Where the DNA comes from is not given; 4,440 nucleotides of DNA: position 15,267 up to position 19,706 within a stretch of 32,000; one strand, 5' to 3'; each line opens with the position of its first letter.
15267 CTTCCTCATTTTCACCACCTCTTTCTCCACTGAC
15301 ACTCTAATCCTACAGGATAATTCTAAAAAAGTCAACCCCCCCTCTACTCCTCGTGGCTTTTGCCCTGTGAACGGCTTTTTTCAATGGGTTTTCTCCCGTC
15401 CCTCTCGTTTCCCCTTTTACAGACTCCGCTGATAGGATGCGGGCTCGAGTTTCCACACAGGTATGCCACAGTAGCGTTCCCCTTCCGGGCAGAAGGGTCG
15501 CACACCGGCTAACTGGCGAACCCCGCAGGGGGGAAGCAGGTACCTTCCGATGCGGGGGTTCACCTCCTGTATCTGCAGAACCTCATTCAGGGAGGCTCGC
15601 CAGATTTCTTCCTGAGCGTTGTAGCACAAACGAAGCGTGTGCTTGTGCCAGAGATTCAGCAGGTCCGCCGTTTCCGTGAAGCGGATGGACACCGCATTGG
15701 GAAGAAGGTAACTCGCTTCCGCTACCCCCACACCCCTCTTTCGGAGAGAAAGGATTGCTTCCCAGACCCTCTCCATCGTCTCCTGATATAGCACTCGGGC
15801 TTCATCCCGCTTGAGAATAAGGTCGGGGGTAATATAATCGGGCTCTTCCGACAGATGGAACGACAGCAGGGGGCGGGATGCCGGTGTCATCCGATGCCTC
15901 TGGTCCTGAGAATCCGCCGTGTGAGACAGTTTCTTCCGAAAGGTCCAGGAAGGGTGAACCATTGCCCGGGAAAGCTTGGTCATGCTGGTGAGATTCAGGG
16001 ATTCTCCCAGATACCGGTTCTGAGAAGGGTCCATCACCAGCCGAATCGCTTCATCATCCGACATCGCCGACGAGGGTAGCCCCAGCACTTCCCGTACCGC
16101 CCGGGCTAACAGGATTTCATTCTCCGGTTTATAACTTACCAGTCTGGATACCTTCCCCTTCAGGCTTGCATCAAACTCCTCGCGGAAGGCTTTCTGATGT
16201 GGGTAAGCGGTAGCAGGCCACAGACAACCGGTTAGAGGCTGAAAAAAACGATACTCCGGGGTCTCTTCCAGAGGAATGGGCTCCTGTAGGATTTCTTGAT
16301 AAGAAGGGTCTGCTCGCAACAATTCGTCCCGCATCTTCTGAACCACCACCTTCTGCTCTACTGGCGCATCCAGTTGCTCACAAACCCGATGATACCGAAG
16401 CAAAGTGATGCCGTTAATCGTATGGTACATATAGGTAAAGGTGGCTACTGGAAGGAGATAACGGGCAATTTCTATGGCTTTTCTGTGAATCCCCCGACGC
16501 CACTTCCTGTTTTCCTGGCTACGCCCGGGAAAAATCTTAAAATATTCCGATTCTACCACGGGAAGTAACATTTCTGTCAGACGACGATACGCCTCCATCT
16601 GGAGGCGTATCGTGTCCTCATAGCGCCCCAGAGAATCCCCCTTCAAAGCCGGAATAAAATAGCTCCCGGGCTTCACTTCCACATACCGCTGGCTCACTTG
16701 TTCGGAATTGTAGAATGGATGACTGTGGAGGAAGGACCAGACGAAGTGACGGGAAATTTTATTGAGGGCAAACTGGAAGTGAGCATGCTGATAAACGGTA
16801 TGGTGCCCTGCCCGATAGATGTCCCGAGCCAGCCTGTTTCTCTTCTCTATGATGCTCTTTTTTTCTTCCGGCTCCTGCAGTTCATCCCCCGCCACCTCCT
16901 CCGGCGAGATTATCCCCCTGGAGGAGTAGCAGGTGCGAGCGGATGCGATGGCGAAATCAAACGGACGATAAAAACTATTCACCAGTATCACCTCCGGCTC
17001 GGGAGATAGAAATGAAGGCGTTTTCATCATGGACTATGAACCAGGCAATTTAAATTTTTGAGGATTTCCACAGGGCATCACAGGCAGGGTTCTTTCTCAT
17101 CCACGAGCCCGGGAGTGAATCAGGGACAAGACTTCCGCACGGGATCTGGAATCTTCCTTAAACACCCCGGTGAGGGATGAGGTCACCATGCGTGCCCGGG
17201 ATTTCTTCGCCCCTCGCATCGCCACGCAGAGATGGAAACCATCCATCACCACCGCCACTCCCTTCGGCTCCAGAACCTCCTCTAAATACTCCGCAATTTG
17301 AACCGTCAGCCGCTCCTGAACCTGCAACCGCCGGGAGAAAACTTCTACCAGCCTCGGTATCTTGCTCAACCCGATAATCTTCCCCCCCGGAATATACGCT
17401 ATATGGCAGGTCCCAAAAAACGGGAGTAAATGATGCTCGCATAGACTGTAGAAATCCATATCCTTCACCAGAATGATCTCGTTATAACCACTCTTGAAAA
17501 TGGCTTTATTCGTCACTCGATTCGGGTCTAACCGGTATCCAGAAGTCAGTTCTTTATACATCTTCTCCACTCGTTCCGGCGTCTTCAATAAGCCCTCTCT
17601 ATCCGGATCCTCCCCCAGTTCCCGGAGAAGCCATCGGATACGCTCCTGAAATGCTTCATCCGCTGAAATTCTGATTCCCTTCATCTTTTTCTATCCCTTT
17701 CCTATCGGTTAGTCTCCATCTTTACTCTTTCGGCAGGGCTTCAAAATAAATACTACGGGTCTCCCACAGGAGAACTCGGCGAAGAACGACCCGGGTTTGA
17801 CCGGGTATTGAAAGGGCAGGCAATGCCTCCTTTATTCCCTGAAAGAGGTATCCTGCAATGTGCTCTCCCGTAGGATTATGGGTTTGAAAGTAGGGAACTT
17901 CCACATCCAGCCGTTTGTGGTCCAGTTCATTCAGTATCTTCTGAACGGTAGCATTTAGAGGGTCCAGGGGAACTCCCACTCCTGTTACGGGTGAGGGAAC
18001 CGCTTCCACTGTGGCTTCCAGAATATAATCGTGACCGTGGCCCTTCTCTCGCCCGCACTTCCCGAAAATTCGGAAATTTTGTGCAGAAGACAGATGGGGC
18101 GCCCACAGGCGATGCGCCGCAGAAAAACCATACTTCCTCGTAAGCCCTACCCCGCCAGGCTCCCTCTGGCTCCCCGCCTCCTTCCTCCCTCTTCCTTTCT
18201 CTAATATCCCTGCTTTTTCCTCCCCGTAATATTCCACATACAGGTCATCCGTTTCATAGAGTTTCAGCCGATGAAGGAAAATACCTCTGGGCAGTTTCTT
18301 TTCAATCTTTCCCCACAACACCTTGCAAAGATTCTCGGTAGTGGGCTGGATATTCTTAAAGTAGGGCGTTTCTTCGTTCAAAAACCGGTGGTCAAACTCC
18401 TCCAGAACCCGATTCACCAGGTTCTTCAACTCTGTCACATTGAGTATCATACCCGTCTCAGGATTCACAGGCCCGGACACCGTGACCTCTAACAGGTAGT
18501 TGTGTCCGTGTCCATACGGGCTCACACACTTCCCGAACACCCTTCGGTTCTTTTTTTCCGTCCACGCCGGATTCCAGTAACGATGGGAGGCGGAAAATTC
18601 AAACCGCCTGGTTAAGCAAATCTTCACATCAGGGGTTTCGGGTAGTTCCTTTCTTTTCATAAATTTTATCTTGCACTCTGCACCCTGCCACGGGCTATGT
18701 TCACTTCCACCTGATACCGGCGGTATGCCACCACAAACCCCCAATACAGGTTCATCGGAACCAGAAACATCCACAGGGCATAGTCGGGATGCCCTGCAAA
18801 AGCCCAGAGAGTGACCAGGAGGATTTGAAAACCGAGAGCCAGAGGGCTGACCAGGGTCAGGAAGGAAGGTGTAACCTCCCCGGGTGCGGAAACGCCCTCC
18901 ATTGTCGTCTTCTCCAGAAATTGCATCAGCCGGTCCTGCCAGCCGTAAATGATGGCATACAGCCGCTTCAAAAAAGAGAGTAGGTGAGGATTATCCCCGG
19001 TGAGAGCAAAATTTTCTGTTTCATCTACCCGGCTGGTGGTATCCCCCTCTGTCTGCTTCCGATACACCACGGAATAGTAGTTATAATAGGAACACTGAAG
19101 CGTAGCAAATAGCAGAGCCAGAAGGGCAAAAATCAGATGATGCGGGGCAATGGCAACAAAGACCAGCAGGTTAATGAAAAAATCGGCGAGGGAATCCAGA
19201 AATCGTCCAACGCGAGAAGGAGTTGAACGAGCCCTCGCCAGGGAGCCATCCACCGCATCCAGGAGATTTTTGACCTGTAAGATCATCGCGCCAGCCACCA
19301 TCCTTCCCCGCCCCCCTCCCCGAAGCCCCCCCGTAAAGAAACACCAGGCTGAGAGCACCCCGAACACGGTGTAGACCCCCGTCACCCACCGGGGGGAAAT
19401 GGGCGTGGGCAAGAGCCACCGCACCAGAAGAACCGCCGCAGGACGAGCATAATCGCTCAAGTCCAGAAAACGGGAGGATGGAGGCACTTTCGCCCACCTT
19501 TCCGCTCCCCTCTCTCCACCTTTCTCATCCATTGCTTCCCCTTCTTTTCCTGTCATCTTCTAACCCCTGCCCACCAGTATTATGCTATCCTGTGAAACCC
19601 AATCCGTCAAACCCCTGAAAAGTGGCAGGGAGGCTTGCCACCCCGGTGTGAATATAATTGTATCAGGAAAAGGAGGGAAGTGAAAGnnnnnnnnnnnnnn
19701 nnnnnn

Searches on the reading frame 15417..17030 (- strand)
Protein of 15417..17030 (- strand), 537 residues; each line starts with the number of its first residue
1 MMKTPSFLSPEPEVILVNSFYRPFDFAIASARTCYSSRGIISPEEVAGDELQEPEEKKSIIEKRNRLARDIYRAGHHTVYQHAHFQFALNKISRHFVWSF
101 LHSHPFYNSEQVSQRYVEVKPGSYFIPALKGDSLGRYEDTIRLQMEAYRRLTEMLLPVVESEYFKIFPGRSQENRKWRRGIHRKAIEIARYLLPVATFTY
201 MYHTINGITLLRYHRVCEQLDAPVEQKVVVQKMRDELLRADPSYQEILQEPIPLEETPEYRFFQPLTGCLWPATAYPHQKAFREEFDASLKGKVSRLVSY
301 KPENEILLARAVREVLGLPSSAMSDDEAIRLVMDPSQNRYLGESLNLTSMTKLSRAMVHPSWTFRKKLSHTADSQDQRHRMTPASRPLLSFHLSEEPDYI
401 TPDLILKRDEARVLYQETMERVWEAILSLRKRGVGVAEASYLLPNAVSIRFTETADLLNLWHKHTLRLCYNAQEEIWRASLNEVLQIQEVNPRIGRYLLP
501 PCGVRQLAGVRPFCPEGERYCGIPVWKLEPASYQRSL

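Call 6: search_protein_families(library=pfam, proteins=[window:15417-17030:-], max_evalue=0.001)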
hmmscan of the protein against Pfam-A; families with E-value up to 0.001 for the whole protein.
window:15417-17030:- (537 aa): 1 family
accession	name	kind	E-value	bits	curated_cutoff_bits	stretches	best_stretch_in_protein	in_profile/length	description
PF02511.20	Thy1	-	4.7e-48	164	24.8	2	23-242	9-190/191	Thymidylate synthase complementing protein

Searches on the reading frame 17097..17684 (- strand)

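Call 6: search_protein_families(library=pfam, proteins=[window:17097-17684:-], max_evalue=0.001)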
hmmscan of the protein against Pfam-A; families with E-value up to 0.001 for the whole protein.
window:17097-17684:- (195 aa): 2 families
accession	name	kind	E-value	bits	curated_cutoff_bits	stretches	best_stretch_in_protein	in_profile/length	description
PF01227.27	GTP_cyclohydroI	-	3e-75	252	27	1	13-189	2-178/179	GTP cyclohydrolase I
PF14489.11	QueF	-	4.1e-05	24.2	27.3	1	88-146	1-59/81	QueF-like protein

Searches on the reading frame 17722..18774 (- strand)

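Call 6: search_protein_families(library=pfam, proteins=[window:17722-18774:-], max_evalue=0.001)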
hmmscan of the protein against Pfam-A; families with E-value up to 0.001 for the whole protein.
window:17722-18774:- (350 aa): 1 family
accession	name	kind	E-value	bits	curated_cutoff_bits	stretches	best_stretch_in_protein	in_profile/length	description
PF01242.24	PTPS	-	6.7e-61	204.1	22.4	2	54-184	2-120/121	6-pyruvoyl tetrahydropterin synthase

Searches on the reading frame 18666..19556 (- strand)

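Call 6: search_protein_families(library=pfam, proteins=[window:18666-19556:-], max_evalue=0.001)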
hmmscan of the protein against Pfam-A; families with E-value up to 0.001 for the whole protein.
window:18666-19556:- (296 aa): 1 family
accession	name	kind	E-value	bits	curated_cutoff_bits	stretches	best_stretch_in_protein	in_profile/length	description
PF01066.26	CDP-OH_P_transf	-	7.3e-12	46.4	22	1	56-152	5-94/152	CDP-alcohol phosphatidyltransferase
